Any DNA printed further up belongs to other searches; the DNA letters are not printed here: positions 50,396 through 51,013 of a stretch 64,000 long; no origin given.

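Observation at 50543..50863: Phage-encoded ClpS (N-degron adaptor) homologue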

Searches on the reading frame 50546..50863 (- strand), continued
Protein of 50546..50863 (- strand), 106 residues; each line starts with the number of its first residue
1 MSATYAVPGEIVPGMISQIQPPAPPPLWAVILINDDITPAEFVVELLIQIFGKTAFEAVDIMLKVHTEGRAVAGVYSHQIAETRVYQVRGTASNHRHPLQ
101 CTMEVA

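Call 87: fold_search(model_id=the predicted structure, library=pdb)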
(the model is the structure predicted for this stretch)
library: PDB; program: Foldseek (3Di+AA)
matches with E <= 10: 331; with E <= 0.001: 38
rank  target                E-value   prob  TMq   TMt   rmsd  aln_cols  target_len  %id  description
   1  1r6o_C                3.5e-11  1.00  0.77  0.86   7.4        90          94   42  ATP-dependent Clp protease ATP-binding subunit clpA/ATP-dependent Clp protease adaptor protein clpS (released 2005-02-15)
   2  3g19_A                4.5e-11  1.00  0.76  0.96   0.8        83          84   51  The structure of the Caulobacter crescentus clpS protease adaptor protein in complex with LLL tripeptide (released 2009-04-28)
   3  3g3p_A                6.6e-11  1.00  0.76  0.98   0.6        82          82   52  The structure of the M53A Mutant of the Caulobacter crescentus CLPS in complex with a peptide containing an amino-term (released 2010-03-09)
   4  1mbx_C                7.5e-11  1.00  0.76  0.92   1.0        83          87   44  CRYSTAL STRUCTURE ANALYSIS OF ClpSN WITH TRANSITION METAL ION BOUND (released 2002-12-11)
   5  1mbu_C                1.1e-10  1.00  0.76  0.93   1.0        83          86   44  Crystal Structure Analysis of ClpSN heterodimer (released 2002-12-11)
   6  3gq1_A                1.3e-10  1.00  0.77  0.95   0.7        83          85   51  The structure of the caulobacter crescentus clpS protease adaptor protein in complex with a WLFVQRDSKE decapeptide (released 2009-05-05)
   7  2wa8_A                1.3e-10  1.00  0.77  0.92   0.9        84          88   44  Structural basis of N-end rule substrate recognition in Escherichia coli by the ClpAP adaptor protein ClpS - The Phe p (released 2009-04-28)
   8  3o2h_A                1.4e-10  1.00  0.77  0.85   0.7        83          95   44  E. coli ClpS in complex with a Leu N-end rule peptide (released 2011-12-14)
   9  3o2b_C                1.4e-10  1.00  0.76  0.77   0.7        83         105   44  E. coli ClpS in complex with a Phe N-end rule peptide (released 2011-12-14)
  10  1r6q_D                2.1e-10  1.00  0.75  0.85   1.1        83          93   44  ClpNS with fragments (released 2005-02-15)
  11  3g1b_B                2.2e-10  1.00  0.75  0.97   0.5        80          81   52  The structure of the M53A mutant of Caulobacter crescentus clpS protease adaptor protein in complex with WLFVQRDSKE pe (released 2009-04-28)
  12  3gq0_A                2.5e-10  1.00  0.76  0.98   0.5        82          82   51  The structure of the Caulobacter crescentus clpS protease adaptor protein - apo structure with no peptide (released 2009-04-28)
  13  2wa8_C                2.7e-10  1.00  0.76  0.79   0.7        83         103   44  Structural basis of N-end rule substrate recognition in Escherichia coli by the ClpAP adaptor protein ClpS - The Phe p (released 2009-04-28)
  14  1mg9_A                2.7e-10  1.00  0.76  0.95   1.0        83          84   43  The structural basis of ClpS-mediated switch in ClpA substrate recognition (released 2002-11-27)
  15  2w9r_A                2.9e-10  1.00  0.77  0.84   0.7        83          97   44  Structural basis of N-end rule substrate recognition in Escherichia coli by the ClpAP adaptor protein ClpS (released 2009-04-28)
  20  3dnj_B                4.5e-10  1.00  0.75  0.97   0.5        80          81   51  The structure of the Caulobacter crescentus ClpS protease adaptor protein in complex with a N-end rule peptide (released 2008-11-18)
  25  3g1b_A                1.3e-09  1.00  0.74  0.97   0.5        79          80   52  The structure of the M53A mutant of Caulobacter crescentus clpS protease adaptor protein in complex with WLFVQRDSKE pe (released 2009-04-28)
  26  3dnj_A                1.6e-09  1.00  0.74  0.97   0.5        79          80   51  The structure of the Caulobacter crescentus ClpS protease adaptor protein in complex with a N-end rule peptide (released 2008-11-18)
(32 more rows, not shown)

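Call 89: list_cluster_members(proteins=[P0002, P0003, P0004, P0006, P0010, P0013, P0113, P0114, P0117, P0123])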
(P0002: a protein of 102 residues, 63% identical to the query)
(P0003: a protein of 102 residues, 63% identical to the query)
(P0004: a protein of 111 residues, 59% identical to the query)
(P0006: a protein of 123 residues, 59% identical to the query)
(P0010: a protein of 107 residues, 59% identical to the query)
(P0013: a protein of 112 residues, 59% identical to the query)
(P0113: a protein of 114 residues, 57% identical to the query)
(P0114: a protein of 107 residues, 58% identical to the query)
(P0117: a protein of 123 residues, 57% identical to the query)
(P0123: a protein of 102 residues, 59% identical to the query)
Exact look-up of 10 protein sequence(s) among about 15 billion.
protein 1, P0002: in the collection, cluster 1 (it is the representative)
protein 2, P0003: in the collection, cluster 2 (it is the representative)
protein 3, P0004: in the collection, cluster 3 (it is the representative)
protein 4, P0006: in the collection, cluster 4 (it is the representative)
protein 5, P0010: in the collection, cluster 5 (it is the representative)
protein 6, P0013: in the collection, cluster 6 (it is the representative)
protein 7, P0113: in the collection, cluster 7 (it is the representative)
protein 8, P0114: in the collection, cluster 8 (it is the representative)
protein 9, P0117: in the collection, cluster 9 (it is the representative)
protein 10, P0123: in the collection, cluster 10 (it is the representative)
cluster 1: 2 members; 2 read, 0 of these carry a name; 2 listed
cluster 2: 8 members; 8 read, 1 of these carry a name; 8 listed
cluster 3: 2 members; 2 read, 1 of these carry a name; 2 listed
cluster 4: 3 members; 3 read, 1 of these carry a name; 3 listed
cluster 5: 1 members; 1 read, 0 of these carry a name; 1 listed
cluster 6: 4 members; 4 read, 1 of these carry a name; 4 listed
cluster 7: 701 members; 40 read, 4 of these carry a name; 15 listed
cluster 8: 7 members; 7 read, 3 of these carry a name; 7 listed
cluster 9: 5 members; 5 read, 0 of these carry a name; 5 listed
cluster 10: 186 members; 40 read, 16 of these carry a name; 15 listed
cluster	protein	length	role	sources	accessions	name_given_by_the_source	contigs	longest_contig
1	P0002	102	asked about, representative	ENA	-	-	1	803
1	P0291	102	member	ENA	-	-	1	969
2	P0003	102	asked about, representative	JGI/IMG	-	-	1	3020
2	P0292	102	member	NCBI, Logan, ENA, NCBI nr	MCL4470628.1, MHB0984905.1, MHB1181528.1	MAG: ATP-dependent Clp protease adapter ClpS [Sulfuricella sp.] | ATP-dependent Clp protease adapter ClpS [Gammaproteobacteria bacterium]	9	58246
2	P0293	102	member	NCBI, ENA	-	-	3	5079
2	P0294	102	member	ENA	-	-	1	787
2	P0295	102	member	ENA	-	-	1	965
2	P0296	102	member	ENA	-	-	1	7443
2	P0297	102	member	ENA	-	-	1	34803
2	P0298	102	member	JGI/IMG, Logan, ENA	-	-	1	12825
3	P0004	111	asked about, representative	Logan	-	-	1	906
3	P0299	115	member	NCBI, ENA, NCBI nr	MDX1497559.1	MAG: ATP-dependent Clp protease adapter ClpS [Salinisphaeraceae bacterium] | ATP-dependent Clp protease adapter ClpS [Salinisphaeraceae bacterium]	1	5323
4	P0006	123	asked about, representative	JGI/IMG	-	ATP-dependent Clp protease adaptor protein ClpS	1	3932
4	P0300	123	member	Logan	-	-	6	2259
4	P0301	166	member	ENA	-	-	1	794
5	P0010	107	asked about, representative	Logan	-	-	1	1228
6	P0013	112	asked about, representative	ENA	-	-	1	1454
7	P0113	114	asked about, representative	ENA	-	-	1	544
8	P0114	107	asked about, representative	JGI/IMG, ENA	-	-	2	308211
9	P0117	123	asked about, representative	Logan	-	-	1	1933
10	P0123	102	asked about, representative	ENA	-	-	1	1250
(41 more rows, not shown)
